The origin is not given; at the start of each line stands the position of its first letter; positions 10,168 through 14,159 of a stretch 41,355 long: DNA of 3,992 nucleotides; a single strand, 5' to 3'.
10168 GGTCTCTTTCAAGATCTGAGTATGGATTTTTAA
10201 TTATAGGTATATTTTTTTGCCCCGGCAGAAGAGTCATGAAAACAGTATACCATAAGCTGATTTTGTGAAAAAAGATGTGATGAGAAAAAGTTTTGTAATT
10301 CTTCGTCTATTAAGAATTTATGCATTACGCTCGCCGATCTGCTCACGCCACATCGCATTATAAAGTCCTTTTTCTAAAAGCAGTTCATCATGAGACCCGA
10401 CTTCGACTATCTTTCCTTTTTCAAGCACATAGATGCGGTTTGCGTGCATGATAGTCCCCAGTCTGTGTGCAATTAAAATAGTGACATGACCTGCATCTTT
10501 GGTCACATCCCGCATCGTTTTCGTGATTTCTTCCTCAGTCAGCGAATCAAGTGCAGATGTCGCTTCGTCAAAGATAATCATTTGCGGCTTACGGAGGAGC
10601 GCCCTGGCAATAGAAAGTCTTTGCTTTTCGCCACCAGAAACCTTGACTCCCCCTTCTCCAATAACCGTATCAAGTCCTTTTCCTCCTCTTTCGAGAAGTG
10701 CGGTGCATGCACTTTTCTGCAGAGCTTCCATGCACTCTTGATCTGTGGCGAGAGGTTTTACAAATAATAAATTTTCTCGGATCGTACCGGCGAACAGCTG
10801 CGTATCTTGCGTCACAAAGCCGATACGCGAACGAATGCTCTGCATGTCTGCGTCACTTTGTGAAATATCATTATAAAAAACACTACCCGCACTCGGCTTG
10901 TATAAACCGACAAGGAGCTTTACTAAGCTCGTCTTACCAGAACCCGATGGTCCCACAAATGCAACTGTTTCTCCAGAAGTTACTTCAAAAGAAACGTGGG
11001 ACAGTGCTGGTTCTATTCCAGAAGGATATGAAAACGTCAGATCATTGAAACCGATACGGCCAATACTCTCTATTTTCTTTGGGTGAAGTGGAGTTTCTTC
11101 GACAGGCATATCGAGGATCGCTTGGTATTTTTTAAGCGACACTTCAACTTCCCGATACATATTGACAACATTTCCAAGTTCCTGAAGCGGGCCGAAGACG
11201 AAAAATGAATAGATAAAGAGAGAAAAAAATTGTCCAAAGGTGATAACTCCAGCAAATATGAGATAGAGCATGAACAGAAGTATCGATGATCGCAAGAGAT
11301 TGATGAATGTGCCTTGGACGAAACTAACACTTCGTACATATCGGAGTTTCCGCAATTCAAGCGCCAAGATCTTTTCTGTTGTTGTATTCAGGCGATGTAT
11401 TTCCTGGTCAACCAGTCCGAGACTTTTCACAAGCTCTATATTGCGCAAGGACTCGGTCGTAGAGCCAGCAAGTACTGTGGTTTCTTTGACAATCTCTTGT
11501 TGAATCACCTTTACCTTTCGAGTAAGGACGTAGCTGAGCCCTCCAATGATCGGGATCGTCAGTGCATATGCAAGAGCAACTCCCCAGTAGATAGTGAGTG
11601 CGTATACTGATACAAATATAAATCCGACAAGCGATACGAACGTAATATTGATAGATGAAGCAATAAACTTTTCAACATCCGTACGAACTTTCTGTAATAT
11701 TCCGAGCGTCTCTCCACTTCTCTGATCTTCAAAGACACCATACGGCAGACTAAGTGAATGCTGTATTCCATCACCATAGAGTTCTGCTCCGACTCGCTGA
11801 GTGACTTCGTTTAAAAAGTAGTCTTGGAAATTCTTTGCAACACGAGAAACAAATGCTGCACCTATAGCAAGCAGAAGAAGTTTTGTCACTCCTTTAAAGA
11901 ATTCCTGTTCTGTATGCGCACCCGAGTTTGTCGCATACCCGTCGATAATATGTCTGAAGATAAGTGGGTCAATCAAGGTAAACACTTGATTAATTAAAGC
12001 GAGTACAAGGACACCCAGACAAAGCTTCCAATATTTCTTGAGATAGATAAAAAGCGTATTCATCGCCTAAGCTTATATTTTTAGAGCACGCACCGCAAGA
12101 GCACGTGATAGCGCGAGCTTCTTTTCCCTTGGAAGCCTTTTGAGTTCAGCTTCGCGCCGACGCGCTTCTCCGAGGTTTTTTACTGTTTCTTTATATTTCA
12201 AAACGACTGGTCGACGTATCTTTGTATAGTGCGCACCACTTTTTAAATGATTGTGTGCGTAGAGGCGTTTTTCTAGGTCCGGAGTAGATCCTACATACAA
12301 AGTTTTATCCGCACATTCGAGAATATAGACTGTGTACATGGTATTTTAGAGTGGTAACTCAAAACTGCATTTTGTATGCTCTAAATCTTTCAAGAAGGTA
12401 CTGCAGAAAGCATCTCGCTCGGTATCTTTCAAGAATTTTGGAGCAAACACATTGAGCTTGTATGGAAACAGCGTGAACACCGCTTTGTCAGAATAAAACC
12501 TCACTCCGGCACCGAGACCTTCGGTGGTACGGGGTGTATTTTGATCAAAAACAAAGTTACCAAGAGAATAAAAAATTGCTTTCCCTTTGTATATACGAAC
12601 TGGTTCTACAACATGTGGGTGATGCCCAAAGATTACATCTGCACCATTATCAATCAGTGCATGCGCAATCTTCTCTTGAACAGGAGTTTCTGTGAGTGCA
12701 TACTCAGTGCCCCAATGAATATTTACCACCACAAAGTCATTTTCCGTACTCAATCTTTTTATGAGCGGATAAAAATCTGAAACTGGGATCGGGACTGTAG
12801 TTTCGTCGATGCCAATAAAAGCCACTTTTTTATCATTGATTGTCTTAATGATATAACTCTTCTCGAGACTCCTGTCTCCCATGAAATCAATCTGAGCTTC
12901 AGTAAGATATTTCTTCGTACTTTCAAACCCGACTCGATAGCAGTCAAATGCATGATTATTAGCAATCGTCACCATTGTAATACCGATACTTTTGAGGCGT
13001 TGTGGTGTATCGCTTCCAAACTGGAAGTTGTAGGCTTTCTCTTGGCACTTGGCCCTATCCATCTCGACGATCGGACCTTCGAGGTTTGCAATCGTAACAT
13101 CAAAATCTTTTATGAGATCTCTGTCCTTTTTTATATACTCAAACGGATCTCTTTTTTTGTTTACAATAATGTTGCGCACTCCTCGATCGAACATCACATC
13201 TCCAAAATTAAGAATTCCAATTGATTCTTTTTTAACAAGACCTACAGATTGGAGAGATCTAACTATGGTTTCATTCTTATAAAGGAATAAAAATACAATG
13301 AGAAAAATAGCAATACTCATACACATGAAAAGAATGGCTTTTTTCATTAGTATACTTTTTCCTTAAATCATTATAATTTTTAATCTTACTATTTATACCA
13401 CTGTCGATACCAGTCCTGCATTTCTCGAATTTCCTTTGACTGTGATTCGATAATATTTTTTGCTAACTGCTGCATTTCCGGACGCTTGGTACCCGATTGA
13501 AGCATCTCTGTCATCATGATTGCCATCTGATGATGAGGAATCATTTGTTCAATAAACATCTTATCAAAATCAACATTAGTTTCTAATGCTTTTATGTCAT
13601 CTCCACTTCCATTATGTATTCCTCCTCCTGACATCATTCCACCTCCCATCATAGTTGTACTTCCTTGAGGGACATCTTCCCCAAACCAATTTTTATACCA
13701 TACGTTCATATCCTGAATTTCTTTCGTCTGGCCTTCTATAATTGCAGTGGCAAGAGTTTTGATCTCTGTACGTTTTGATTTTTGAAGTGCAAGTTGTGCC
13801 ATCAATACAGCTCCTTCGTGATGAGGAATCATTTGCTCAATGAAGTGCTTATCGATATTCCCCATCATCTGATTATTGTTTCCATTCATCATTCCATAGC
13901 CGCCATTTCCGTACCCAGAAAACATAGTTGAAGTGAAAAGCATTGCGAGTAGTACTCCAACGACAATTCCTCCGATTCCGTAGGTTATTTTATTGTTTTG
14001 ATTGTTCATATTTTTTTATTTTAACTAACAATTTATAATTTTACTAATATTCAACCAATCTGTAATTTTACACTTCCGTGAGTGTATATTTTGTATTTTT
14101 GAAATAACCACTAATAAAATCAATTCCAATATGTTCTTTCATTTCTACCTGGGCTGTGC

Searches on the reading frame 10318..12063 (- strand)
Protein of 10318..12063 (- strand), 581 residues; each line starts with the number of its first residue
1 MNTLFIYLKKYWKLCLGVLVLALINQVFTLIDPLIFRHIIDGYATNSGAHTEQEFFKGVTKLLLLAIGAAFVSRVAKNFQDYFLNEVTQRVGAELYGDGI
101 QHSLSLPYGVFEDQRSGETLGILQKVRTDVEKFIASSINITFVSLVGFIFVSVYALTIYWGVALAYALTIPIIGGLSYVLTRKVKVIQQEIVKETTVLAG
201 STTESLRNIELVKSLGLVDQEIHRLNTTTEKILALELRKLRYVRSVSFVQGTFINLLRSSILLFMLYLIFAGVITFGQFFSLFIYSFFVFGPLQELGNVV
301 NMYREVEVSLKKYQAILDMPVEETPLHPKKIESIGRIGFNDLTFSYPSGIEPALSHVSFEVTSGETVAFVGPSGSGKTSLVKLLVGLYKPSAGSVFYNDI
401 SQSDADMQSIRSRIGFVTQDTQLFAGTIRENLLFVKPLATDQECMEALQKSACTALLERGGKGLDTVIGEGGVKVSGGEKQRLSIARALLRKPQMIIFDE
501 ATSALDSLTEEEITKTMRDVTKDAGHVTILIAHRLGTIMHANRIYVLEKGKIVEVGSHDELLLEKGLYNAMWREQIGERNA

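Call 8: search_protein_families(library=pfam, proteins=[window:10318-12063:-], max_evalue=0.01)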
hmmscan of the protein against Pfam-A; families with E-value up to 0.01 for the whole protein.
window:10318-12063:- (581 aa): 8 families
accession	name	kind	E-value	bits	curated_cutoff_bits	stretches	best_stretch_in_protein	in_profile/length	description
PF00005.33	ABC_tran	-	1.2e-32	113.8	25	1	354-503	1-137/137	ABC transporter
PF00664.28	ABC_membrane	-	4.3e-31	109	28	1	18-293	4-274/274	ABC transporter transmembrane region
PF02463.25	SMC_N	-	0.00014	21.8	40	0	439-547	135-211/220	RecF/RecN/SMC N terminal domain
PF13401.12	AAA_22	-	0.0016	19.2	27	0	367-447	8-65/130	AAA domain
PF13604.12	AAA_30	-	0.0018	18.5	27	1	362-504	15-100/191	AAA domain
PF00004.35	AAA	-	0.0024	18.8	21.2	0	368-388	2-22/131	ATPase family associated with various cellular activities (AAA)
PF13555.12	AAA_29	-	0.0048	17.1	27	1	359-403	17-60/61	P-loop containing region of AAA domain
PF03193.22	RsgA_GTPase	-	0.0057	16.9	30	0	361-387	103-129/174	RsgA GTPase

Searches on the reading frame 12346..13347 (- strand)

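Call 8: search_protein_families(library=pfam, proteins=[window:12346-13347:-], max_evalue=0.01)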
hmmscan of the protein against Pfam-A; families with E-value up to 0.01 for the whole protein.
window:12346-13347:- (333 aa): 1 family
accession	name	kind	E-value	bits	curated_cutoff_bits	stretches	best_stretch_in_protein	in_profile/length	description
PF09587.15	PGA_cap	-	5.4e-56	190.4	27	1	47-269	4-255/255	Bacterial capsule synthesis protein PGA_cap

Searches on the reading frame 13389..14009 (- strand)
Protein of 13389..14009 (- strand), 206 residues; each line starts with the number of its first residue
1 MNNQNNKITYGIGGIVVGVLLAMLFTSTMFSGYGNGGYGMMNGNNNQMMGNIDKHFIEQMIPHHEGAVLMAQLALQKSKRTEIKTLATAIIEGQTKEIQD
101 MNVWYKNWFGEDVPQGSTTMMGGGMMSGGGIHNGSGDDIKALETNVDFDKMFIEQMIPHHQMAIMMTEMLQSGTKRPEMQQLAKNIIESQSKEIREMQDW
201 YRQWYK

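Call 6: search_protein_families(library=pfam, proteins=[window:13389-14009:-], max_evalue=0.01)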
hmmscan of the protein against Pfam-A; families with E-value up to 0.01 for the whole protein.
window:13389-14009:- (206 aa): 2 families
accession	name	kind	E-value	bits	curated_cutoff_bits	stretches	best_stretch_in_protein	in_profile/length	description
PF03713.19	DUF305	-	6.7e-43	146.8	27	1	53-201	1-151/151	Domain of unknown function (DUF305)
PF13628.12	DUF4142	-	3.1e-10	40.9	27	1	53-186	3-124/138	Domain of unknown function (DUF4142)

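Call 7: search_protein_families(library=ncbifam, proteins=[window:13389-14009:-], max_evalue=0.01)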
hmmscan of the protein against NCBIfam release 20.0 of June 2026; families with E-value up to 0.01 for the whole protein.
window:13389-14009:- (206 aa): 1 family
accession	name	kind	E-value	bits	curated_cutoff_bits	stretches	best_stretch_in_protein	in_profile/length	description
NF049983.1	CopM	equivalog_domain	1.9e-33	114.3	90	2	40-104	8-72/73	CopM family metallochaperone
